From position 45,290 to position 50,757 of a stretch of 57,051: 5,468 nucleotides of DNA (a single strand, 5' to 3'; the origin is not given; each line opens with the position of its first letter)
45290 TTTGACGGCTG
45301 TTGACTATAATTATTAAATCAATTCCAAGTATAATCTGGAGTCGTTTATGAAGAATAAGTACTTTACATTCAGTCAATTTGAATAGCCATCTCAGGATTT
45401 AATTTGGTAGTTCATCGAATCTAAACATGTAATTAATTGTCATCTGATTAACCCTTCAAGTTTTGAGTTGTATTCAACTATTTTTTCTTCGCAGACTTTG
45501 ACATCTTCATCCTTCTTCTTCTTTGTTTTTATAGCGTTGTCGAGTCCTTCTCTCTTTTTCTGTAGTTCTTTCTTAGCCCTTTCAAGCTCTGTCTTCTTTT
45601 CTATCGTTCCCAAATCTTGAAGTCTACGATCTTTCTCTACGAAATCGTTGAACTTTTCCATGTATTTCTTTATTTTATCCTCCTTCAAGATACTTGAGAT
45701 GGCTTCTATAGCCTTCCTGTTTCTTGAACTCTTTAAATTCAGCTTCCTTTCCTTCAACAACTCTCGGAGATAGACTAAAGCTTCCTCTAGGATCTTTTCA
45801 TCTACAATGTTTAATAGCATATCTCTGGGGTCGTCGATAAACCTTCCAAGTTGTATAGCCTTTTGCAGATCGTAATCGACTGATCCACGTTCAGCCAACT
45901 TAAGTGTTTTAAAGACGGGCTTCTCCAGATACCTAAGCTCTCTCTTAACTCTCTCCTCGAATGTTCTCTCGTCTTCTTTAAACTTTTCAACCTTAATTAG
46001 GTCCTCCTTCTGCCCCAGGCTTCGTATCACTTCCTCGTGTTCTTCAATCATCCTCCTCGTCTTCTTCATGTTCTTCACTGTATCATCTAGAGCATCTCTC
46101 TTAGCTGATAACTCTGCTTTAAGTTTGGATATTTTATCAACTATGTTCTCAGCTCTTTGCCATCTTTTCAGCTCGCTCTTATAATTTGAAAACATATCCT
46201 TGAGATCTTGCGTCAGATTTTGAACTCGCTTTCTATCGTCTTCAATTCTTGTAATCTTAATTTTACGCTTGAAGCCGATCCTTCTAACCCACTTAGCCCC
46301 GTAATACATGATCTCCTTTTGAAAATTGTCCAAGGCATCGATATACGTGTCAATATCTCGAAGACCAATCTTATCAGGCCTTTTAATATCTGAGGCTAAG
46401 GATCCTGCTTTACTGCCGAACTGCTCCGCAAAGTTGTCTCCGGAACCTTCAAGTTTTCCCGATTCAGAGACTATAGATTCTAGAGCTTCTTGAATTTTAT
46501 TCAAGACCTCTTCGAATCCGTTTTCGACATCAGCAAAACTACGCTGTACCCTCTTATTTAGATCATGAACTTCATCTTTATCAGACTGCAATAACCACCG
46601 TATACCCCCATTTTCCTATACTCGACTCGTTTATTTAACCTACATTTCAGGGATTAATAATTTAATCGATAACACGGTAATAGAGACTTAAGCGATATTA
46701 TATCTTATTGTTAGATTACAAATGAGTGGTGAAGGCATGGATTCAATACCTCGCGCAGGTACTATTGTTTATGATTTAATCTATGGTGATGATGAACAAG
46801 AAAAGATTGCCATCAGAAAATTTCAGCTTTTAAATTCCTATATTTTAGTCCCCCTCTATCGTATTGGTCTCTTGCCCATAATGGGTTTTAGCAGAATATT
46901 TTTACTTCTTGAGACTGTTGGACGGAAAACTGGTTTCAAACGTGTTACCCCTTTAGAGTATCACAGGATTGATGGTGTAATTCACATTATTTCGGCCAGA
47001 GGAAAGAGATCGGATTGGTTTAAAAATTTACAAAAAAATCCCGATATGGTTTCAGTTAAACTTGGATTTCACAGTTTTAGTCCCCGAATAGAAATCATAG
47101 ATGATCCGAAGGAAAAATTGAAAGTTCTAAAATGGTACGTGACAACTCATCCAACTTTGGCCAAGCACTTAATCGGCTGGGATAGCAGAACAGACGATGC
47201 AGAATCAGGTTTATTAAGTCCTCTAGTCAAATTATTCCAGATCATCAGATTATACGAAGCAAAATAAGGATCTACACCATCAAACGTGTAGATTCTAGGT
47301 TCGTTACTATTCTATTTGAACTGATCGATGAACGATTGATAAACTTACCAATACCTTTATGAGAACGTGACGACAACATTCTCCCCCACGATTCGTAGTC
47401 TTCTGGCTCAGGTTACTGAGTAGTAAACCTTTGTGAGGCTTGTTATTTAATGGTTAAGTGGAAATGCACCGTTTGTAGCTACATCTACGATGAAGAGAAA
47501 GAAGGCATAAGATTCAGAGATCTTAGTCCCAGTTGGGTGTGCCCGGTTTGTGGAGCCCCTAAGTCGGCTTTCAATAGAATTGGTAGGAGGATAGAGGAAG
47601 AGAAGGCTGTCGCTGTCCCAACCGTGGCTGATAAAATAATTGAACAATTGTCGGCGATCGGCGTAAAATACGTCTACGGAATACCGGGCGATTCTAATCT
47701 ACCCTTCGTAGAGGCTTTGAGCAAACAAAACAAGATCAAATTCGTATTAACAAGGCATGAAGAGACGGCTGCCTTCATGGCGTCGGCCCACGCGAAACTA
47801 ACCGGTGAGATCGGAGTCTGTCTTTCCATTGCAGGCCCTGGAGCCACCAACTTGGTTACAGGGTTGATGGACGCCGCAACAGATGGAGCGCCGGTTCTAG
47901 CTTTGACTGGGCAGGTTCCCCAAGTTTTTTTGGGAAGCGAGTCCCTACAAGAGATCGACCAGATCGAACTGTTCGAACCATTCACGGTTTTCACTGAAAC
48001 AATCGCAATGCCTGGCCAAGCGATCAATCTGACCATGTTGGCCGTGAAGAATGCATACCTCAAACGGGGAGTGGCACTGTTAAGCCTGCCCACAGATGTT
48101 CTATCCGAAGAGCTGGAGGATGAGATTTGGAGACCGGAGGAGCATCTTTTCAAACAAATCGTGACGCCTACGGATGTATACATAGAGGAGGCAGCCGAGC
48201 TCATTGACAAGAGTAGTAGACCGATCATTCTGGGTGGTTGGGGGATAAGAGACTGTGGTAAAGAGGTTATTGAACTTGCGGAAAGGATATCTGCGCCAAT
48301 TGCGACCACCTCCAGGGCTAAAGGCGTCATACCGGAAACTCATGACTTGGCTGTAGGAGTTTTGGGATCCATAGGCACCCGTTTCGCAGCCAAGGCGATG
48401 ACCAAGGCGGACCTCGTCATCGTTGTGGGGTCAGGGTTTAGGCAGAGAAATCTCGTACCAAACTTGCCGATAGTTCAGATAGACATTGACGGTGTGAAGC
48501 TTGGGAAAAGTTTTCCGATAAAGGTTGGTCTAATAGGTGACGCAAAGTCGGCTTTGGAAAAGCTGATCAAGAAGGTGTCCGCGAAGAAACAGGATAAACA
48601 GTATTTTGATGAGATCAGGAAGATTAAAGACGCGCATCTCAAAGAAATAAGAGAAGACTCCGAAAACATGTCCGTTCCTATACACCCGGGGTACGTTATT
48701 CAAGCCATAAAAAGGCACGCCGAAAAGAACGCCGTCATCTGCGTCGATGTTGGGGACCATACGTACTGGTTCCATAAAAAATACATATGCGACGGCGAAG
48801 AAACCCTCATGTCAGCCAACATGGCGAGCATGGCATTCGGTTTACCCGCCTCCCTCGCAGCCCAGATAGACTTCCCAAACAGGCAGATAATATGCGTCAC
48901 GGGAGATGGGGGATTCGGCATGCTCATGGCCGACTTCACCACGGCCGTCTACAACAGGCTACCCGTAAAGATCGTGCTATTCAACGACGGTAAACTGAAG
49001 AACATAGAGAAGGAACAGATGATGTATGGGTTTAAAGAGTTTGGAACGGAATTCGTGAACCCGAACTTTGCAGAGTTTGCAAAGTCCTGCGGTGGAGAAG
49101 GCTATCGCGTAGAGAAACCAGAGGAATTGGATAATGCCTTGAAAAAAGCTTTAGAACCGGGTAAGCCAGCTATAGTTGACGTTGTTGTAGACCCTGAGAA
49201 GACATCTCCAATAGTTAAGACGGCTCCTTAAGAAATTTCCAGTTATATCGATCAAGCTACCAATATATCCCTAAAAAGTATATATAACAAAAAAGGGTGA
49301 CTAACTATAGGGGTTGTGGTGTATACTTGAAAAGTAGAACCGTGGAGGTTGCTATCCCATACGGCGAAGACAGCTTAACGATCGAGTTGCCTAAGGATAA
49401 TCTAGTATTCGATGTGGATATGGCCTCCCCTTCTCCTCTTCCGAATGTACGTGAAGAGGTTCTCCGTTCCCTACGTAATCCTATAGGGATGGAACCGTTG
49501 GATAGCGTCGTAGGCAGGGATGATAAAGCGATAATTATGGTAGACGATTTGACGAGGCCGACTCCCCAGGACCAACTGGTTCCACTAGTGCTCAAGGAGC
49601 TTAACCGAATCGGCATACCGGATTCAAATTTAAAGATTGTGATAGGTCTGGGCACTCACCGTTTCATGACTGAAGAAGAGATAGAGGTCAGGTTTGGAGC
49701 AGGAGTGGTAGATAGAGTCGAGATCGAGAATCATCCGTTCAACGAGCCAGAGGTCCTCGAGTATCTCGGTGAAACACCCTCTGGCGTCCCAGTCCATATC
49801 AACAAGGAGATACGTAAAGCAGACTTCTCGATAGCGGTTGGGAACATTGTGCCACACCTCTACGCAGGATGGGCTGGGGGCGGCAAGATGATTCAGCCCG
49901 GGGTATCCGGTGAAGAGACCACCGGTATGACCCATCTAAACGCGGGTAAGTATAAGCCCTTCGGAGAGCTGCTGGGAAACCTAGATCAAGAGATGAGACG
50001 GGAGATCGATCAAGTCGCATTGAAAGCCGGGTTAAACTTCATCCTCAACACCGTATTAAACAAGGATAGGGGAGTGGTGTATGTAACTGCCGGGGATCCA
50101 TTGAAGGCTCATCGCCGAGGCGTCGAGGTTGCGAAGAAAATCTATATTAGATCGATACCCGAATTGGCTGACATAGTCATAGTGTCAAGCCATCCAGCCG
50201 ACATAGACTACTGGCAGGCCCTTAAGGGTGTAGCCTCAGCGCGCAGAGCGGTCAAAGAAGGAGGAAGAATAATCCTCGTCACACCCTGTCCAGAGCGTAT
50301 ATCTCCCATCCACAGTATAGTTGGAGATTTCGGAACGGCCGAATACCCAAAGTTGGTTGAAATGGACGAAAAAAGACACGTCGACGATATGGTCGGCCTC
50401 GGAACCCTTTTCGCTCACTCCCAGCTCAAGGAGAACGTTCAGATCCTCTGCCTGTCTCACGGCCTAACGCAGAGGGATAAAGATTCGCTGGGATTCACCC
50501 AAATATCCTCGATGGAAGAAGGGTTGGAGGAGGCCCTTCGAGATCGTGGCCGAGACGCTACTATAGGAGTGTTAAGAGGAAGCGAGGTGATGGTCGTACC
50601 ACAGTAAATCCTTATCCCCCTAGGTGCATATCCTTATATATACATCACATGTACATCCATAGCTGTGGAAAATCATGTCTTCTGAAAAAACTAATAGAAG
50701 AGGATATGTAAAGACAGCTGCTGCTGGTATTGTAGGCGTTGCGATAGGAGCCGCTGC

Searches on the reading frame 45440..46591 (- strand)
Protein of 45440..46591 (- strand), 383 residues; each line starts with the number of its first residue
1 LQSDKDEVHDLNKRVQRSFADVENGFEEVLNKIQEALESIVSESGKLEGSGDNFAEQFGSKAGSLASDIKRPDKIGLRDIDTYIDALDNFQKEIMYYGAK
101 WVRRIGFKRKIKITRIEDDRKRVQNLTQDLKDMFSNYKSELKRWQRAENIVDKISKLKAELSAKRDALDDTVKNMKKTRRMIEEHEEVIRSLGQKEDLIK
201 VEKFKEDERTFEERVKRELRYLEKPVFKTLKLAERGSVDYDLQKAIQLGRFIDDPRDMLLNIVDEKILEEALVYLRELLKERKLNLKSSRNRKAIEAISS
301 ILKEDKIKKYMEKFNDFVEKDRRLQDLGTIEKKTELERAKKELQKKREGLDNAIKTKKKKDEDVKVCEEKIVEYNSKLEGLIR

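Call 31: search_protein_families(library=pfam, proteins=[window:45440-46591:-], max_evalue=0.00001)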
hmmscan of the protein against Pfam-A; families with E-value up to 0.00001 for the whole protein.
window:45440-46591:- (383 aa): 0 families

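Call 32: search_protein_families(library=pfam, proteins=[window:45440-46591:-], max_evalue=0.01)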
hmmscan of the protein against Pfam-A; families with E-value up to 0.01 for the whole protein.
window:45440-46591:- (383 aa): 1 family
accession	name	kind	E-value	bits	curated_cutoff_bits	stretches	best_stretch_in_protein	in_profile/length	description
PF10158.14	LOH1CR12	-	0.0057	17.2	24.7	0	121-186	56-121/131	Tumour suppressor protein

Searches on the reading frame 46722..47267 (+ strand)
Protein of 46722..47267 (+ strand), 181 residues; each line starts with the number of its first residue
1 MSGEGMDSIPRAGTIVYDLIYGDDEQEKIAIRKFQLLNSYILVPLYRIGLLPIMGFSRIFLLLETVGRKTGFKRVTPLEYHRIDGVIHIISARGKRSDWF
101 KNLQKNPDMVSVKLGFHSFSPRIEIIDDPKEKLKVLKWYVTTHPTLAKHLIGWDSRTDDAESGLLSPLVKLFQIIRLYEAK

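Call 31: search_protein_families(library=pfam, proteins=[window:46722-47267:+], max_evalue=0.00001)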
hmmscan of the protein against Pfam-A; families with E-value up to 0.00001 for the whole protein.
window:46722-47267:+ (181 aa): 1 family
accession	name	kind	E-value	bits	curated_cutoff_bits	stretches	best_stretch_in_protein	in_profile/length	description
PF04075.20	F420H2_quin_red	-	5.5e-12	46.4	22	1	60-131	25-99/130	F420H(2)-dependent quinone reductase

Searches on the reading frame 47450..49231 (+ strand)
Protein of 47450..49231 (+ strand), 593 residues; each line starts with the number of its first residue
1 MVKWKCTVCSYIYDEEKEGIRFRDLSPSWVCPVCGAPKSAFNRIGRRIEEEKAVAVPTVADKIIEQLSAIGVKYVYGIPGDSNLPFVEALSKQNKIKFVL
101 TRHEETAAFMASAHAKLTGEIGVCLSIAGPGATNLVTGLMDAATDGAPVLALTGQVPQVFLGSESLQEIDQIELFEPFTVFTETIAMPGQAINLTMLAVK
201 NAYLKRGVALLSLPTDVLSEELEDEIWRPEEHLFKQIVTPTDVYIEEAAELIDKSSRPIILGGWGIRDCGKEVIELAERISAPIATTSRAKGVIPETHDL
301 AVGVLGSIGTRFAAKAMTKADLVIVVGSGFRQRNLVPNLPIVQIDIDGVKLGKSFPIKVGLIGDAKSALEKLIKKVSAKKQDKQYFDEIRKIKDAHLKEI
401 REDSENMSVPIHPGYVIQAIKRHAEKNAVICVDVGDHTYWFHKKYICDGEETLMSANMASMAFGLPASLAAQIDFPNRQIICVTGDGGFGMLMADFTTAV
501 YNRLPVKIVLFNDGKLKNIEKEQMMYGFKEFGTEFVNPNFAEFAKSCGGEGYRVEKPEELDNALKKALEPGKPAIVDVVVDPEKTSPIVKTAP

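Call 32: search_protein_families(library=pfam, proteins=[window:47450-49231:+], max_evalue=0.01)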
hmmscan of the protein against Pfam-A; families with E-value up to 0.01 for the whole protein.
window:47450-49231:+ (593 aa): 5 families
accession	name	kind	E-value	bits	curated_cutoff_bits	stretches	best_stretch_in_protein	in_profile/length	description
PF02776.23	TPP_enzyme_N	-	2.5e-38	130.9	26.8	1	58-174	2-119/119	Thiamine pyrophosphate enzyme, N-terminal TPP binding domain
PF02775.26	TPP_enzyme_C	-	4.5e-37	127.6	21.9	1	433-578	1-151/151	Thiamine pyrophosphate enzyme, C-terminal TPP binding domain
PF00205.28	TPP_enzyme_M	-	6e-36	123.6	30.4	1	245-372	1-137/137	Thiamine pyrophosphate enzyme, central domain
PF00301.25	Rubredoxin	-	7.4e-08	32.8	23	1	3-41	1-47/47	Rubredoxin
PF21349.2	RUBY_RBDX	-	8.5e-05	22.4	26.5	1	4-41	1-29/30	Rubrerythrin, rubredoxin-like domain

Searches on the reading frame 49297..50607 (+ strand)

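Call 32: search_protein_families(library=pfam, proteins=[window:49297-50607:+], max_evalue=0.01)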
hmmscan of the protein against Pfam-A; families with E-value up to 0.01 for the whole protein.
window:49297-50607:+ (436 aa): 3 families
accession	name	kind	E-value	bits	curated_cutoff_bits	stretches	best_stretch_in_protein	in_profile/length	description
PF09861.14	Lar_N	-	9.8e-55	185.4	23.3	1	22-214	1-193/204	Lactate racemase N-terminal domain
PF21113.2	LarA_C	-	8.6e-06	26.2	25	1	291-427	6-145/152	Lactate racemase C-terminal domain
PF17853.6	GGDEF_2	-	0.0068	17.1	24.5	0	397-435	36-66/116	GGDEF-like domain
